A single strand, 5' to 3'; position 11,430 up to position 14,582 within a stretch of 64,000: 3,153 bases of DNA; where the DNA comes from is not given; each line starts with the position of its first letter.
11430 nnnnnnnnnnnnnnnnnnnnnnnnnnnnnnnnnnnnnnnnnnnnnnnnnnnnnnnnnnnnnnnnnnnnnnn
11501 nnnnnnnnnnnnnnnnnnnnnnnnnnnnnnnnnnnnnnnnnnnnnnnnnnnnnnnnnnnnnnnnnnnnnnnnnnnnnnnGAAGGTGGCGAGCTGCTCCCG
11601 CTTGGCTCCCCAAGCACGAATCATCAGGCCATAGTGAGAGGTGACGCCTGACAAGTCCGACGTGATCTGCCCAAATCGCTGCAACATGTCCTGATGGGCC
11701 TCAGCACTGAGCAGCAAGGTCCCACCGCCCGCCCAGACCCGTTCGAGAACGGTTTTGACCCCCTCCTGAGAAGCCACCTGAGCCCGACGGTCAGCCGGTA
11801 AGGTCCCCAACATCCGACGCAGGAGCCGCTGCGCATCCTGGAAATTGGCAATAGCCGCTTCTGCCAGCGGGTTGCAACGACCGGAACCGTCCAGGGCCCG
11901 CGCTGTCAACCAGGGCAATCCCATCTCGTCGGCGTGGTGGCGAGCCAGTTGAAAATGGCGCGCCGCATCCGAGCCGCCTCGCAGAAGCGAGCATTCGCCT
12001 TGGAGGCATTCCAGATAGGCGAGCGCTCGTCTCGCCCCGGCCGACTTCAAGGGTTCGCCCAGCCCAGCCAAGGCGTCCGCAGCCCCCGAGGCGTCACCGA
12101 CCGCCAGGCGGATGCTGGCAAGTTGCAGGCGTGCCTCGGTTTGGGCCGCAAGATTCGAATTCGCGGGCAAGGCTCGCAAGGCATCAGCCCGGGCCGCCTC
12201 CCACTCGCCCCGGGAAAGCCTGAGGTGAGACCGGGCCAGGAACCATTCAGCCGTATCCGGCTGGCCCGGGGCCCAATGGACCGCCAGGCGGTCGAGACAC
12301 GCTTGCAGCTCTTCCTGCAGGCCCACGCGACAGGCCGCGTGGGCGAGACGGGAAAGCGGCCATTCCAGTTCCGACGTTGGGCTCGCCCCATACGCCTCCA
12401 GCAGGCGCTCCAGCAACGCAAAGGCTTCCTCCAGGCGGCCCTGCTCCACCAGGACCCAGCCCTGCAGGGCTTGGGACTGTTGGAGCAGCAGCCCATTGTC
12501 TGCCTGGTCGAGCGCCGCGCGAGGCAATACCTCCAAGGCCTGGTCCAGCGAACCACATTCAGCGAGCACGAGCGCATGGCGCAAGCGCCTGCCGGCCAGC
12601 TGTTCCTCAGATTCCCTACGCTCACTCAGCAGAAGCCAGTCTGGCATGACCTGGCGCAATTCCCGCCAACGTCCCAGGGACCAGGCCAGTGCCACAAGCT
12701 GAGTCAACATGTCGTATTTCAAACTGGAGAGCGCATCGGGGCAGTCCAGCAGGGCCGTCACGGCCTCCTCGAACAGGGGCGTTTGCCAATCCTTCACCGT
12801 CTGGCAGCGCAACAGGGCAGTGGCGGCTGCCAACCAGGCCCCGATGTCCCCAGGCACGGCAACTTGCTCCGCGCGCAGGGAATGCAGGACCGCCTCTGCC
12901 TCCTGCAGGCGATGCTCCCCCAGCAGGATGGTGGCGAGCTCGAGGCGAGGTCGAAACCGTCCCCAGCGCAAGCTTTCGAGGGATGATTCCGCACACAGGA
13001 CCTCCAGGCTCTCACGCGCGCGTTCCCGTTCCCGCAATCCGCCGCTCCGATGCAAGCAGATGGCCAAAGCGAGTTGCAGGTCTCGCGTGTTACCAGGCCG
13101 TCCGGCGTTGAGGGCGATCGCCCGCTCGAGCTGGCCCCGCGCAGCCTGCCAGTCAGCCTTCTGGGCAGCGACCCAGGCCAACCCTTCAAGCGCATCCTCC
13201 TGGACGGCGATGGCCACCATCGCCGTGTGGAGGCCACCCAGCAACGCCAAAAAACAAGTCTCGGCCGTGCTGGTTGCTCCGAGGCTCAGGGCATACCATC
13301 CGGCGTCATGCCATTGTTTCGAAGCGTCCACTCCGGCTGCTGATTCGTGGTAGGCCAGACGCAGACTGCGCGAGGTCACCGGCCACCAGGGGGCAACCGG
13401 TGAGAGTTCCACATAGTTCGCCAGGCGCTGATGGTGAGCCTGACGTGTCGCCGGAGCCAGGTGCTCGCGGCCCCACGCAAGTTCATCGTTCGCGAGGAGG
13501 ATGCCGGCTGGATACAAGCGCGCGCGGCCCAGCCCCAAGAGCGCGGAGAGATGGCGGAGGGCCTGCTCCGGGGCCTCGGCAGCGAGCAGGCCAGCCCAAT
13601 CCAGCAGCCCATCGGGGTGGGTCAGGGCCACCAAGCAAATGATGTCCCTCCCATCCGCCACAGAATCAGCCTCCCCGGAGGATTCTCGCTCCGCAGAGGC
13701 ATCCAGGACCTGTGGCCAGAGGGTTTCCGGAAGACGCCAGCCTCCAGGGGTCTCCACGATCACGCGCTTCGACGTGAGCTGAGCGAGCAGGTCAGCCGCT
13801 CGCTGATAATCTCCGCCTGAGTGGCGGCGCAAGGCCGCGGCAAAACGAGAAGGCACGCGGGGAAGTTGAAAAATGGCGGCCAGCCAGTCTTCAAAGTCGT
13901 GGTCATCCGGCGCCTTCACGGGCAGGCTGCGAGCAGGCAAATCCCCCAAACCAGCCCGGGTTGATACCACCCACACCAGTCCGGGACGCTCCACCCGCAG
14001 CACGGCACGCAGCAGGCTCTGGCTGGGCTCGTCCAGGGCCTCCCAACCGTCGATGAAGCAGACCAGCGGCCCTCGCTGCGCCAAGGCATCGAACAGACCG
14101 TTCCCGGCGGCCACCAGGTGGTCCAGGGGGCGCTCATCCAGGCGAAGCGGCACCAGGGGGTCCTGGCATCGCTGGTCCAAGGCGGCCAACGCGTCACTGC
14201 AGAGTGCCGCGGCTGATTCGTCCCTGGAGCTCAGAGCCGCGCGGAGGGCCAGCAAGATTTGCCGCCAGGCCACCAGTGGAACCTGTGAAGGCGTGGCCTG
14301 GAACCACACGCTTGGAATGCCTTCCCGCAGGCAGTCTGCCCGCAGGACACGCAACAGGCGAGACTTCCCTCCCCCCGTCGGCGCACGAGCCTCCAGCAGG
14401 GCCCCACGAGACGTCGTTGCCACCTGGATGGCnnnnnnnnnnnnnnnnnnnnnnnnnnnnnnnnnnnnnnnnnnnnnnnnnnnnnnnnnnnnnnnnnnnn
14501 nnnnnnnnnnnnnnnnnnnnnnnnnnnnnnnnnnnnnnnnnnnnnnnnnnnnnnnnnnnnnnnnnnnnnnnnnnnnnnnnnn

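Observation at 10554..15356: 1600-aa pseudokinase, STAND NTPase, TPR, GAF and degenerate GGDEF protein with retained I-site: a c-di-GMP-linked signalling scaffold, not an enzyme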

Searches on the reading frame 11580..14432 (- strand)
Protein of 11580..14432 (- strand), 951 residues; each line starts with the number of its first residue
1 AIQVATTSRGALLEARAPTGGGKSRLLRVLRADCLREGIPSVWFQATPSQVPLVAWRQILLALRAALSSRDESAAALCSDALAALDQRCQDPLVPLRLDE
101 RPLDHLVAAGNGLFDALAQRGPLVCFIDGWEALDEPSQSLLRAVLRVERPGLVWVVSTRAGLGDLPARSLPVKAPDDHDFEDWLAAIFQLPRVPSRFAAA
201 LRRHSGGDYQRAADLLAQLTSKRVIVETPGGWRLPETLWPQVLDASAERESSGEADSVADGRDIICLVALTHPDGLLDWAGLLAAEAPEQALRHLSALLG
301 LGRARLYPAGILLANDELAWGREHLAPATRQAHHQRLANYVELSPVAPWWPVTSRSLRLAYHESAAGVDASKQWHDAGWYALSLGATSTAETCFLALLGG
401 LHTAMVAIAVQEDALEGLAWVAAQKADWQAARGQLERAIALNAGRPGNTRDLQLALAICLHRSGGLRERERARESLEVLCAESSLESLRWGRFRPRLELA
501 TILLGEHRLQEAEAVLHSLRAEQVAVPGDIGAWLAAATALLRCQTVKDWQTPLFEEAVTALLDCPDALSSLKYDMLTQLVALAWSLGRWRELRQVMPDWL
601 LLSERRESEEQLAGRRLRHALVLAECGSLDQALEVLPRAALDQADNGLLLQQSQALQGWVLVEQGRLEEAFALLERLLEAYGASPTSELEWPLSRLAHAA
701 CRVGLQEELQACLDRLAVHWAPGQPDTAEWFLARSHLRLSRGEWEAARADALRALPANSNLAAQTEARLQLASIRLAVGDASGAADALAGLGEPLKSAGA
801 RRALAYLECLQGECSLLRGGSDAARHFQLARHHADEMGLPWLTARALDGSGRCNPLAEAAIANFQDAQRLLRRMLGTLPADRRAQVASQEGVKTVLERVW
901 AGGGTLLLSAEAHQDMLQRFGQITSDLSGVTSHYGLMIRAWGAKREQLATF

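Call 87: predict_structure(alignment_id=A2)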
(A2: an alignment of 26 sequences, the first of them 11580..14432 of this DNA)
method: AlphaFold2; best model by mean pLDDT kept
length: 951 residues; sequences in the alignment: 26
mean_pLDDT: 83.4   pTM: 0.75
mean pLDDT of the five models: 83.4, 81.1, 80.5, 80.2, 80.0
residues with pLDDT >= 90: 391; 70-90: 395; 50-70: 140; < 50: 25
segments of 3 or more residues with pLDDT < 50: 246-258, 902-908
pLDDT, mean of each block of 10 residues (from residue 1): 72 87 87 90 86 89 89 91 87 65 82 91 92 91 88 92 84 81 89 91 81 80 83 86 52 47 74 60 67 77 67 68 79 86 70 82 88 90 89 90 68 91 88 93 75 89 86 91 64 85 90 91 66 86 76 86 77 89 90 92 79 91 96 90 74 95 97 94 75 93 97 88 70 95 96 80 91 96 97 92 97 96 96 97 97 88 95 97 95 88 44 54 55 59 65 44
secondary structure, 60 per line:
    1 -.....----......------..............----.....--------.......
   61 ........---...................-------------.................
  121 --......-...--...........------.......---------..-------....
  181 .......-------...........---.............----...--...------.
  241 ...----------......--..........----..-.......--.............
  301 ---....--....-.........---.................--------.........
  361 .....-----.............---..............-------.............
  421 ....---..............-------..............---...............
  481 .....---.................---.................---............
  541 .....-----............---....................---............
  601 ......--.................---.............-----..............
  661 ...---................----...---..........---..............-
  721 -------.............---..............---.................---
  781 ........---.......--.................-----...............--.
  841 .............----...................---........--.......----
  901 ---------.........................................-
elements in order (helices of 4 or more, strands of 3 or more residues): H2-6 E11-16 H23-36 E41-45 H54-68 H72-90 H104-120 E123-128 H135-145 E152-158 H177-187 H195-205 H209-221 E226-228 E231-233 H240-243 H254-259 H262-271 H279-285 H288-300 E304-307 E310-313 H315-323 H327-343 H352-365 H371-383 H387-400 H408-424 H428-441 H449-462 H466-485 H489-505 H509-525 H529-545 H551-562 H566-585 H589-606 H609-625 H629-641 H647-663 H667-682 H693-702 H706-719 H728-740 H744-757 H761-777 H781-788 H792-798 H801-817 H823-837 H840-853 H858-876 H880-887 H890-896 H910-950

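Call 89: fold_search(model_id=the predicted structure, library=pdb)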
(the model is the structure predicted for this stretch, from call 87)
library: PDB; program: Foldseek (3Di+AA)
matches with E <= 10: 1634; with E <= 0.001: 258
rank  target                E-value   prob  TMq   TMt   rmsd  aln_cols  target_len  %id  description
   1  6mfv_A                9.4e-10  1.00  0.29  0.40  19.1       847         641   11  Crystal structure of the Signal Transduction ATPase with Numerous Domains (STAND) protein with a tetratricopeptide rep (released 2019-02-20)
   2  9hvq_Q                2.9e-08  1.00  0.27  0.29  33.7       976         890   12  Structure of the transcribing Pol II-DSIF-PAF-SPT6-RECQL5 complex (released 2025-07-16)
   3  9rtt_Q                7.4e-08  1.00  0.21  0.22  32.7       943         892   12  Activated Elongation Complex with IWS1 and ELOF1 (released 2025-09-03)
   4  8fgw_D                1.5e-07  1.00  0.30  0.24  21.0       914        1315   14  Human IFT-A complex structures provide molecular insights into ciliary transport (released 2023-02-22)
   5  8bbg_D                1.6e-07  1.00  0.34  0.26  20.4       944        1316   14  Structure of the IFT-A complex; anterograde IFT-A train model (released 2022-12-21)
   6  7xn7_q                1.6e-07  1.00  0.18  0.19  35.3       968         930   12  RNA polymerase II elongation complex containing Spt4/5, Elf1, Spt6, Spn1 and Paf1C (released 2022-09-07)
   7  8dgc_A                1.6e-07  1.00  0.18  0.11  30.8      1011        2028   13  Avs3 bound to phage PhiV-1 terminase (released 2022-08-03)
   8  8bbe_D                1.8e-07  1.00  0.34  0.46  11.6       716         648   14  Structure of the IFT-A complex; IFT-A2 module (released 2022-12-21)
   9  5dse_C                2.6e-07  1.00  0.21  0.26  24.1       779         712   13  Crystal Structure of the TTC7B/Hyccin Complex (released 2015-12-02)
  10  5l9u_O                3.6e-07  1.00  0.33  0.43  12.8       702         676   14  Model of human Anaphase-promoting complex/Cyclosome (APC/C-CDH1) with a cross linked Ubiquitin variant-substrate-UBE2C (released 2016-09-14)
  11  5dse_A                4.1e-07  1.00  0.30  0.47  12.0       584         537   15  Crystal Structure of the TTC7B/Hyccin Complex (released 2015-12-02)
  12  7dkh_A                4.6e-07  1.00  0.20  0.21  33.4      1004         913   11  Crystal structure of the Ctr9/Paf1/Cdc73/Rtf1 quaternary complex (released 2021-11-24)
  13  8bda_E                6.3e-07  1.00  0.20  0.16  24.5      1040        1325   14  IFTA complex in anterograde intraflagellar transport trains (Chlamydomonas reinhardtii) (released 2023-01-11)
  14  9hn5_A                7.1e-07  1.00  0.29  0.21  19.2       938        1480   12  Cryo-EM structure of human separase bound to phosphorylated SCC1 (100-320 aa) (released 2025-09-03)
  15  9g8r_B                9.8e-07  1.00  0.22  0.19  31.2      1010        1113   13  human SKI7-SKI238 complex in the open state (released 2024-10-16)
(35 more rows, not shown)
